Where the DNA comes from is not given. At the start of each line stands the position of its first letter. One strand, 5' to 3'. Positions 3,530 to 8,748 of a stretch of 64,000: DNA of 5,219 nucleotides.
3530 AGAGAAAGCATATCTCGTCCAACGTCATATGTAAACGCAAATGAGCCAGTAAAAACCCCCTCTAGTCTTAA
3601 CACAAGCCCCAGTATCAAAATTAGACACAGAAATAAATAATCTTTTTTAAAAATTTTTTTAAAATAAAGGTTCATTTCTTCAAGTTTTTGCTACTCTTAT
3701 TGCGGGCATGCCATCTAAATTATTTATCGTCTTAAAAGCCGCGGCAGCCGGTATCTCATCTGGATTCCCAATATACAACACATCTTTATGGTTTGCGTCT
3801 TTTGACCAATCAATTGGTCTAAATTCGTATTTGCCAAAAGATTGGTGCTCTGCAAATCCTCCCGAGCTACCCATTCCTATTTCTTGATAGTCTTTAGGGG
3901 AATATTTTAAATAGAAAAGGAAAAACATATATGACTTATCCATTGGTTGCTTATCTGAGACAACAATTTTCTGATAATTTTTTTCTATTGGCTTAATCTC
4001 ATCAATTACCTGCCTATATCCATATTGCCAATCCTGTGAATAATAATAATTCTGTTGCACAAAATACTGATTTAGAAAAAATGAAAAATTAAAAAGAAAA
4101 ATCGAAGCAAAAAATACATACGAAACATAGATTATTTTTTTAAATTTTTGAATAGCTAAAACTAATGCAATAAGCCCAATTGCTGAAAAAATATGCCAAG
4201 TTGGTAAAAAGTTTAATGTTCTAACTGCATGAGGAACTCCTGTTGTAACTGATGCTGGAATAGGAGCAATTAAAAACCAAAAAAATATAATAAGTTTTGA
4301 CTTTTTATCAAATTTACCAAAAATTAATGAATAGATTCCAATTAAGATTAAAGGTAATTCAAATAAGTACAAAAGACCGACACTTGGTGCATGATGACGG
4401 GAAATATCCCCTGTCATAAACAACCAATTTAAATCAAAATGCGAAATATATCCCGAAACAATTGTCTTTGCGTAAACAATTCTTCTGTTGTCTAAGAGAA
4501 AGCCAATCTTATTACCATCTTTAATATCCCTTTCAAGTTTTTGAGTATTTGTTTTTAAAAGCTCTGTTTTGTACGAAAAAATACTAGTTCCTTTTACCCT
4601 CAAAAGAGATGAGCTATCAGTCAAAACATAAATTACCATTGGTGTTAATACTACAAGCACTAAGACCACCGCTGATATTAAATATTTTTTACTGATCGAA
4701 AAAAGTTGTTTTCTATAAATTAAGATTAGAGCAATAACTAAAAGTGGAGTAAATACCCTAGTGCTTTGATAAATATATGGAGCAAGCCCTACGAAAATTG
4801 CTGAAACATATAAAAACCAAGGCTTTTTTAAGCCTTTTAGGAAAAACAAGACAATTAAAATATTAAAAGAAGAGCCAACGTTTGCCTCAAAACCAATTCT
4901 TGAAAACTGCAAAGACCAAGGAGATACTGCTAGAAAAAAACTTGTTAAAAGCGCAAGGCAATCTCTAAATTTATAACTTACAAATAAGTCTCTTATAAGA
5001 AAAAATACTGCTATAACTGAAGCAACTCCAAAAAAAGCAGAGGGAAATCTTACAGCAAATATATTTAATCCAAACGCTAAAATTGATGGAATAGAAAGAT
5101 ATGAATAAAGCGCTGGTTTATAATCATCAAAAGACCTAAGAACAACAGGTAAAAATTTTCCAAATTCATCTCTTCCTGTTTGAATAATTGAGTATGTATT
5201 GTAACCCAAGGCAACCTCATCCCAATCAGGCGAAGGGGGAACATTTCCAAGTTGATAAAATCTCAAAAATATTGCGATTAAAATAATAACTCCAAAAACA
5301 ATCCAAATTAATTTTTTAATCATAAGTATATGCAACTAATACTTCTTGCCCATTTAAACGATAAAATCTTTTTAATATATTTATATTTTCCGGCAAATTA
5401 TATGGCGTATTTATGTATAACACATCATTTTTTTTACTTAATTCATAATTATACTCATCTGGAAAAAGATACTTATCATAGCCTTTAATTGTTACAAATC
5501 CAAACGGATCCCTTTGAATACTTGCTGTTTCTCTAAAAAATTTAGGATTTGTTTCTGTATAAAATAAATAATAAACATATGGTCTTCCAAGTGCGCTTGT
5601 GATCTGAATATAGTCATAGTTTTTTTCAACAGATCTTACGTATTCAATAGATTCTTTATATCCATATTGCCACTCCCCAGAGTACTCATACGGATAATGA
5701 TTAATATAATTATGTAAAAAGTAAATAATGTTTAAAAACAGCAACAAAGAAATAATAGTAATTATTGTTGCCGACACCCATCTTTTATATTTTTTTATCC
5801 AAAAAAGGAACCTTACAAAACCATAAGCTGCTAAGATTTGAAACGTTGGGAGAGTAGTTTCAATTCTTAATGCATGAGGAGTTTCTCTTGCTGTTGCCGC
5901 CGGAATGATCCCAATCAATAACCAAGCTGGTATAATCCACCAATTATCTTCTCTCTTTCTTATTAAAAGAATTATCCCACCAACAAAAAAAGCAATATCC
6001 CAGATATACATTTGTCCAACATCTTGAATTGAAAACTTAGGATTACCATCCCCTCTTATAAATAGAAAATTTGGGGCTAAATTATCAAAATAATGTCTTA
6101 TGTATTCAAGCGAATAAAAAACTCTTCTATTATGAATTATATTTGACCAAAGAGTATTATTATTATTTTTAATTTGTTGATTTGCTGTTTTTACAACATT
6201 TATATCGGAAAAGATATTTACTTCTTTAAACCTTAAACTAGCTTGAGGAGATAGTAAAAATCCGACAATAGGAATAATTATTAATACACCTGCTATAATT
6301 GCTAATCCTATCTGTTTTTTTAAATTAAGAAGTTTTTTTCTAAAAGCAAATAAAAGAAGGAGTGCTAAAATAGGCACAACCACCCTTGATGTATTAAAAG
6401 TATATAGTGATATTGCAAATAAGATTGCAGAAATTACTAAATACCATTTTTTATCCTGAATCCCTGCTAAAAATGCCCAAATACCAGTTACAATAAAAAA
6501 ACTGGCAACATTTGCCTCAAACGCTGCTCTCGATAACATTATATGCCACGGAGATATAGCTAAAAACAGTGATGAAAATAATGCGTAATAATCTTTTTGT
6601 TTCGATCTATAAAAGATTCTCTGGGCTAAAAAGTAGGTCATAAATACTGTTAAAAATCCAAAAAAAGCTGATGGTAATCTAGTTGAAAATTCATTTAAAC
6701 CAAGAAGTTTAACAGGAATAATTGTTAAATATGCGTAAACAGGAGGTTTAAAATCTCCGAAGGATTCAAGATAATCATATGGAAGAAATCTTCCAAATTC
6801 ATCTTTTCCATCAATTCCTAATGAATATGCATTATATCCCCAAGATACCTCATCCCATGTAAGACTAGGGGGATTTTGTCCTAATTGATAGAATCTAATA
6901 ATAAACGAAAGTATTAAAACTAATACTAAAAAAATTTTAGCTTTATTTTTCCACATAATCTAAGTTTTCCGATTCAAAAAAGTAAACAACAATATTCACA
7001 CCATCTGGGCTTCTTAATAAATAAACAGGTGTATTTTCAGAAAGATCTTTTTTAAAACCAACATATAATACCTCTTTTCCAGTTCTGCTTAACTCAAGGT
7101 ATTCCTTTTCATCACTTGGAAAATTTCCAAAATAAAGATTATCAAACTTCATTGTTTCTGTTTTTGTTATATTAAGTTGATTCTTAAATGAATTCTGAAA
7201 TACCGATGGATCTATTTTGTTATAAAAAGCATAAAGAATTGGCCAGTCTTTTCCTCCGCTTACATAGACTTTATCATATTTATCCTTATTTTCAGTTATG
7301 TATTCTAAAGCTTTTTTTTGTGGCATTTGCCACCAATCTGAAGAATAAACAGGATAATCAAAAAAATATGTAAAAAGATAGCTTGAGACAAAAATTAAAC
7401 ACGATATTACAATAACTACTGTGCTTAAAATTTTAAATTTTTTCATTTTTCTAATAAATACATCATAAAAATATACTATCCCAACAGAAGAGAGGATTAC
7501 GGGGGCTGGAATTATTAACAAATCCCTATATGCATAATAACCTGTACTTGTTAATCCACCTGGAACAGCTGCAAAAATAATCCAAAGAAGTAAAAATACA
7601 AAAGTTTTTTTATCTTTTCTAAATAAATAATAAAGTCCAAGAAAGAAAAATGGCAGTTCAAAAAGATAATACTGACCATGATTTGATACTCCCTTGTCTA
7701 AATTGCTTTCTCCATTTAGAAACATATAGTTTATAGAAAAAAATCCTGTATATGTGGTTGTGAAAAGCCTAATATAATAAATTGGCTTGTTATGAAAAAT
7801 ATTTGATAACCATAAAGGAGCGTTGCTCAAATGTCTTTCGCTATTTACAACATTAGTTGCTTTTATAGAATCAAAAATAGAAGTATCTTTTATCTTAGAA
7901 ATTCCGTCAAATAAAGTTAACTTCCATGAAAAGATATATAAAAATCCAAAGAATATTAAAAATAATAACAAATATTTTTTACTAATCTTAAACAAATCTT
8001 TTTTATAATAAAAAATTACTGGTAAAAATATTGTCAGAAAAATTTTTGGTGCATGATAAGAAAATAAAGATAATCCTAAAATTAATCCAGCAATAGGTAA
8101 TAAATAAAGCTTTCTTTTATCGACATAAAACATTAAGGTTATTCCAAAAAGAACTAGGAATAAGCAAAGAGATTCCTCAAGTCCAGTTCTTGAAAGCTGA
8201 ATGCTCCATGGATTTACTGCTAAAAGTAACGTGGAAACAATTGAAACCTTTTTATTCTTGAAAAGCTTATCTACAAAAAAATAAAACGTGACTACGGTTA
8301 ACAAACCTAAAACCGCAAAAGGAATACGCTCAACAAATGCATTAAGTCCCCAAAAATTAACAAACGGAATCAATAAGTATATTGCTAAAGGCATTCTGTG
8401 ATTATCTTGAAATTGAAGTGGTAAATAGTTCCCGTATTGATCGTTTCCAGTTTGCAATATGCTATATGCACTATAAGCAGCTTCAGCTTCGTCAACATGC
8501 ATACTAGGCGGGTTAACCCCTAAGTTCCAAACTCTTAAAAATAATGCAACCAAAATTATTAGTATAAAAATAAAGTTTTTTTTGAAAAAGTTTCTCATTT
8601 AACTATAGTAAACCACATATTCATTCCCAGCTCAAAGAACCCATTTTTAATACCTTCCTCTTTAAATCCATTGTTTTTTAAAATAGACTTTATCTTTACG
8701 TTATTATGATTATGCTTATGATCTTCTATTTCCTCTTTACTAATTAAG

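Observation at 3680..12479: Five tandem PMT/ArnT-like paralogs with divergent C-terminal domains, split by a methyltransferase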

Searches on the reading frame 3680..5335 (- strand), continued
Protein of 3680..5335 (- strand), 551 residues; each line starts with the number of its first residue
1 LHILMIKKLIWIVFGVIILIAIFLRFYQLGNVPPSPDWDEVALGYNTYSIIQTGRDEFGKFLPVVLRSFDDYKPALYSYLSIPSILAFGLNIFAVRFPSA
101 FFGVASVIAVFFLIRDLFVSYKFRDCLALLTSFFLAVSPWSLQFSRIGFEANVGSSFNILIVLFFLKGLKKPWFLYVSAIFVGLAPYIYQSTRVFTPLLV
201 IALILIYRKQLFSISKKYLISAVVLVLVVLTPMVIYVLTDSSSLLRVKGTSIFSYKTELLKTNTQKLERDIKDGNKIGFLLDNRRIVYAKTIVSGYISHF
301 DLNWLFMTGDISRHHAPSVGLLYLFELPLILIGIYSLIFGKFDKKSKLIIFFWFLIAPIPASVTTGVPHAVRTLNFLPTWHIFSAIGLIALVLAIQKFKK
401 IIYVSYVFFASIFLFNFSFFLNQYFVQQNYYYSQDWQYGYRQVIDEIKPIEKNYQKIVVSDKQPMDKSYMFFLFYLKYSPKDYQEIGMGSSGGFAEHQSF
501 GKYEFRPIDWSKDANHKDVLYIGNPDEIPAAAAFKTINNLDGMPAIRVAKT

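Call 28: fold_search(model_id=the predicted structure, library=pdb)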
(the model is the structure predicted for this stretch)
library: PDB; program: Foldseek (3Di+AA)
matches with E <= 10: 277; with E <= 0.001: 21
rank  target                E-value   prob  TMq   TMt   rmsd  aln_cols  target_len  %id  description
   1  8b6l_I                1.1e-07  1.00  0.49  0.41  13.1       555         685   13  Subtomogram average of the human Sec61-TRAP-OSTA-translocon (released 2022-12-07)
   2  8agc_A                1.4e-07  1.00  0.51  0.42  13.1       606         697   14  Structure of yeast oligosaccharylransferase complex with lipid-linked oligosaccharide and non-acceptor peptide bound (released 2022-12-07)
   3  5f15                  2.4e-07  1.00  0.54  0.55  10.3       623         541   12  Crystal Structure of ArnT from Cupriavidus metallidurans bound to Undecaprenyl phosphate (released 2016-02-17)
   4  5ezm                  3.5e-07  1.00  0.53  0.54   8.8       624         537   12  Crystal Structure of ArnT from Cupriavidus metallidurans in the apo state (released 2016-02-17)
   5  7oci_F                4.5e-07  1.00  0.46  0.41  12.3       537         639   12  Cryo-EM structure of yeast Ost6p containing oligosaccharyltransferase complex (released 2022-02-16)
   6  7e9s_A                4.9e-07  1.00  0.50  0.34  13.6       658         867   12  Archaeal oligosaccharyltransferase AglB from Archaeoglobus fulgidus in complex with an inhibitory peptide and a dolich (released 2021-09-08)
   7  5gmy_A                8.5e-07  1.00  0.48  0.33  13.6       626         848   12  Crystal structure of the Archaeoglobus fulgidus oligosaccharyltransferase (O29867_ARCFU) tethered with an acceptor pep (released 2017-02-01)
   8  3wak                  2.0e-06  1.00  0.45  0.31  14.3       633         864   13  Crystal structure of the Archaeoglobus fulgidus oligosaccharyltransferase (O29867_ARCFU) in the apo form (released 2013-10-30)
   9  3waj                  2.0e-06  1.00  0.47  0.34  13.9       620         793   13  Crystal structure of the Archaeoglobus fulgidus oligosaccharyltransferase (O29867_ARCFU) complex with Zn and sulfate (released 2013-10-30)
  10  6s7t_A                2.2e-06  1.00  0.49  0.39  13.7       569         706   13  Cryo-EM structure of human oligosaccharyltransferase complex OST-B (released 2019-12-18)
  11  8agb_A                2.6e-06  1.00  0.48  0.43  11.8       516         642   14  Structure of yeast oligosaccharylransferase complex with lipid-linked oligosaccharide bound (released 2022-12-07)
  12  6s7o_A                2.8e-06  1.00  0.49  0.43  15.0       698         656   10  Cryo-EM structure of human oligosaccharyltransferase complex OST-A (released 2019-12-18)
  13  6gxc_A                5.0e-06  1.00  0.49  0.40  12.6       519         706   13  Bacterial oligosaccharyltransferase PglB in complex with an inhibitory peptide and a reactive lipid-linked oligosaccha (released 2018-11-14)
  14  3rce_A                1.1e-05  1.00  0.46  0.39  16.1       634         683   14  Bacterial oligosaccharyltransferase PglB (released 2011-06-15)
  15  5ogl_A                1.1e-05  1.00  0.49  0.39  12.8       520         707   13  Structure of bacterial oligosaccharyltransferase PglB in complex with an acceptor peptide and an lipid-linked oligosac (released 2017-10-25)
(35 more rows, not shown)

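Call 32: search_protein_families(library=ncbifam, proteins=[window:3680-5335:-], max_evalue=0.001)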
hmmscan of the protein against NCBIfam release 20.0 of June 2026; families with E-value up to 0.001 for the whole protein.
window:3680-5335:- (551 aa): 0 families

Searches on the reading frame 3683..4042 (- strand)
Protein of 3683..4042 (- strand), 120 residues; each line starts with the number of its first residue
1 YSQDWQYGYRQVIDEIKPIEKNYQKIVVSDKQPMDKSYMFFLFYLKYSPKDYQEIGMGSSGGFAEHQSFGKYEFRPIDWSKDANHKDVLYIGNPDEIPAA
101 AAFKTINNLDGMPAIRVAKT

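Call 48: predict_structure(alignment_id=A3)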
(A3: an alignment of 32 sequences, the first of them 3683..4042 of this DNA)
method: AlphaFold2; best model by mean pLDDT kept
length: 120 residues; sequences in the alignment: 32
mean_pLDDT: 90.3   pTM: 0.85
mean pLDDT of the five models: 90.3, 88.1, 87.8, 87.5, 83.7
residues with pLDDT >= 90: 89; 70-90: 18; 50-70: 13; < 50: 0
segments of 3 or more residues with pLDDT < 50: none
pLDDT, mean of each block of 10 residues (from residue 1): 72 95 97 89 94 80 80 96 97 96 94 95
secondary structure, 60 per line:
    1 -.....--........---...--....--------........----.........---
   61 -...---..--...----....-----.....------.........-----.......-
elements in order: H2-6 H9-16 E25-28 H37-44 H49-57 E72-74 H79-82 E88-92 E102-107 E113-119

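Call 51: fold_search(model_id=the predicted structure, library=pdb)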
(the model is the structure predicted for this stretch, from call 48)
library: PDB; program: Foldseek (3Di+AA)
matches with E <= 10: 87; with E <= 0.001: 0
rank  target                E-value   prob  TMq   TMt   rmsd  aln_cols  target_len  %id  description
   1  6bo7_F                3.6e-01  0.12  0.22  0.14   8.8        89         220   17  Crystal structure of Plasmodium vivax hypoxanthine guanine phosphoribosyltransferase in complex with [3R,4R]-4-guanin- (released 2017-12-13)
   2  7tux_A                3.8e-01  0.16  0.29  0.16   9.9       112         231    5  Crystal Structure of Plasmodium falciparum Hypoxanthine-Guanine-Xanthine Phosphoribosyltransferase in complex with [(3 (released 2022-12-07)
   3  3ozf_B                4.1e-01  0.11  0.24  0.14   9.7       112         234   12  Crystal Structure of Plasmodium falciparum Hypoxanthine-Guanine-Xanthine Phosphoribosyltransferase in complex with hyp (released 2011-09-28)
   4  7tux_B                4.9e-01  0.15  0.29  0.16   9.2       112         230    7  Crystal Structure of Plasmodium falciparum Hypoxanthine-Guanine-Xanthine Phosphoribosyltransferase in complex with [(3 (released 2022-12-07)
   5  3ozf_C                5.3e-01  0.10  0.24  0.14  10.3       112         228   10  Crystal Structure of Plasmodium falciparum Hypoxanthine-Guanine-Xanthine Phosphoribosyltransferase in complex with hyp (released 2011-09-28)
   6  3ozf_A                5.3e-01  0.09  0.24  0.14  10.3       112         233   10  Crystal Structure of Plasmodium falciparum Hypoxanthine-Guanine-Xanthine Phosphoribosyltransferase in complex with hyp (released 2011-09-28)
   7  1cjb_A                6.4e-01  0.13  0.29  0.17   9.9       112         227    5  MALARIAL PURINE PHOSPHORIBOSYLTRANSFERASE (released 1999-08-18)
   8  6bo7_A                6.9e-01  0.09  0.22  0.14   8.9        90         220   19  Crystal structure of Plasmodium vivax hypoxanthine guanine phosphoribosyltransferase in complex with [3R,4R]-4-guanin- (released 2017-12-13)
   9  1cjb_C                8.9e-01  0.08  0.24  0.14  10.3       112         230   10  MALARIAL PURINE PHOSPHORIBOSYLTRANSFERASE (released 1999-08-18)
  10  3ozg_B                1.0e+00  0.07  0.24  0.14  10.3       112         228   10  Crystal Structure of Plasmodium falciparum Hypoxanthine-Guanine-Xanthine Phosphoribosyltransferase in complex with S-S (released 2011-09-28)
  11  5bsk_A                1.1e+00  0.15  0.32  0.22   7.4        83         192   12  Human HGPRT in complex with (S)-HPEPG, an acyclic nucleoside phosphonate (released 2015-09-23)
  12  7tux_C                1.6e+00  0.08  0.27  0.16   9.2       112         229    8  Crystal Structure of Plasmodium falciparum Hypoxanthine-Guanine-Xanthine Phosphoribosyltransferase in complex with [(3 (released 2022-12-07)
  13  2fpo_A                2.2e+00  0.07  0.37  0.28   7.8       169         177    8  Putative methyltransferase yhhF from Escherichia coli. (released 2006-02-28)
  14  2p8u_A                2.2e+00  0.04  0.29  0.11   9.9       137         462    9  Crystal structure of human 3-hydroxy-3-methylglutaryl CoA synthase I (released 2007-04-03)
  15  6bo7_E                2.5e+00  0.07  0.28  0.19   8.8        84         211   21  Crystal structure of Plasmodium vivax hypoxanthine guanine phosphoribosyltransferase in complex with [3R,4R]-4-guanin- (released 2017-12-13)
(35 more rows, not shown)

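Call 63: search_protein_representatives(alignment_id=A3)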
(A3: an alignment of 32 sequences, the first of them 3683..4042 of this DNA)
Query: 32 sequences, 120 profile positions. Proteins with E-value up to 0.001 (for the whole library): 2693; up to 1e-10: 1090; up to 1e-30: 23. The best 150 are listed.
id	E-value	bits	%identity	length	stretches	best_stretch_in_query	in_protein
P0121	1.4e-41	157.4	-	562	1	1-119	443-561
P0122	3.5e-41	156.1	-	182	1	1-119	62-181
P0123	1.8e-38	147.3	-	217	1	1-118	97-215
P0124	8.8e-38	145.1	-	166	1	1-119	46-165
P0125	1.2e-37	144.6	-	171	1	1-119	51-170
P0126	2.6e-36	140.4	-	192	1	1-119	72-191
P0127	3.0e-36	140.2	-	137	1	1-119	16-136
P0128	1.5e-35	137.9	-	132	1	1-119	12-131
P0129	3.9e-35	136.6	-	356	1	1-119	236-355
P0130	5.0e-35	136.2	-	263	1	2-119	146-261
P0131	7.8e-35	135.6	-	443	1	1-119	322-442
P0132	1.2e-34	135.0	-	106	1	16-119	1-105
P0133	1.3e-34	134.9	-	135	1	1-119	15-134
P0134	1.8e-34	134.4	-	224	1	1-119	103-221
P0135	7.1e-34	132.5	-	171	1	1-119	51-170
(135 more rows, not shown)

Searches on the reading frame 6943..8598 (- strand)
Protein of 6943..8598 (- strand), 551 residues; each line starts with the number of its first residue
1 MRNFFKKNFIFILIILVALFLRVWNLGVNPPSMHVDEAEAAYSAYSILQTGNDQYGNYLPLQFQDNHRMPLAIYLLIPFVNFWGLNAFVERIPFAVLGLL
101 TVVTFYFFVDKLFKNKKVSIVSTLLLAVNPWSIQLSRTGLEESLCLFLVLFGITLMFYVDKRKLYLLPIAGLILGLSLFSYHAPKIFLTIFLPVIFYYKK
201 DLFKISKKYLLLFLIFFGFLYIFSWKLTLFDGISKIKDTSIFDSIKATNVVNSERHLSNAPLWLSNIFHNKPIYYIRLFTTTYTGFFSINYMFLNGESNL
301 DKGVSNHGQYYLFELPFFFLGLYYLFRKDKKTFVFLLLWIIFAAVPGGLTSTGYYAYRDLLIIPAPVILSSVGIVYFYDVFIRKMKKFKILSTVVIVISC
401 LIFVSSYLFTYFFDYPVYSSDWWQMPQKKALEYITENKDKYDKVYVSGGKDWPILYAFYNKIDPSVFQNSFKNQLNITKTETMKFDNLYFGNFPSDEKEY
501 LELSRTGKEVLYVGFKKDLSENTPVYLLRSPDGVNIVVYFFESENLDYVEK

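Call 4: search_protein_families(library=pfam, proteins=[window:6943-8598:-], max_evalue=0.01)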
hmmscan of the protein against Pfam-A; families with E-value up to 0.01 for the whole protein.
window:6943-8598:- (551 aa): 1 family
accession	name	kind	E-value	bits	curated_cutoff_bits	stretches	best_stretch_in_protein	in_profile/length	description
PF13231.12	PMT_2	-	1e-06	29.5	26.1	1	70-224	4-159/160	Dolichyl-phosphate-mannose-protein mannosyltransferase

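Call 32: search_protein_families(library=ncbifam, proteins=[window:6943-8598:-], max_evalue=0.001)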
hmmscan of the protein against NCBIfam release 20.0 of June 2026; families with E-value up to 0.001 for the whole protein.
window:6943-8598:- (551 aa): 0 families
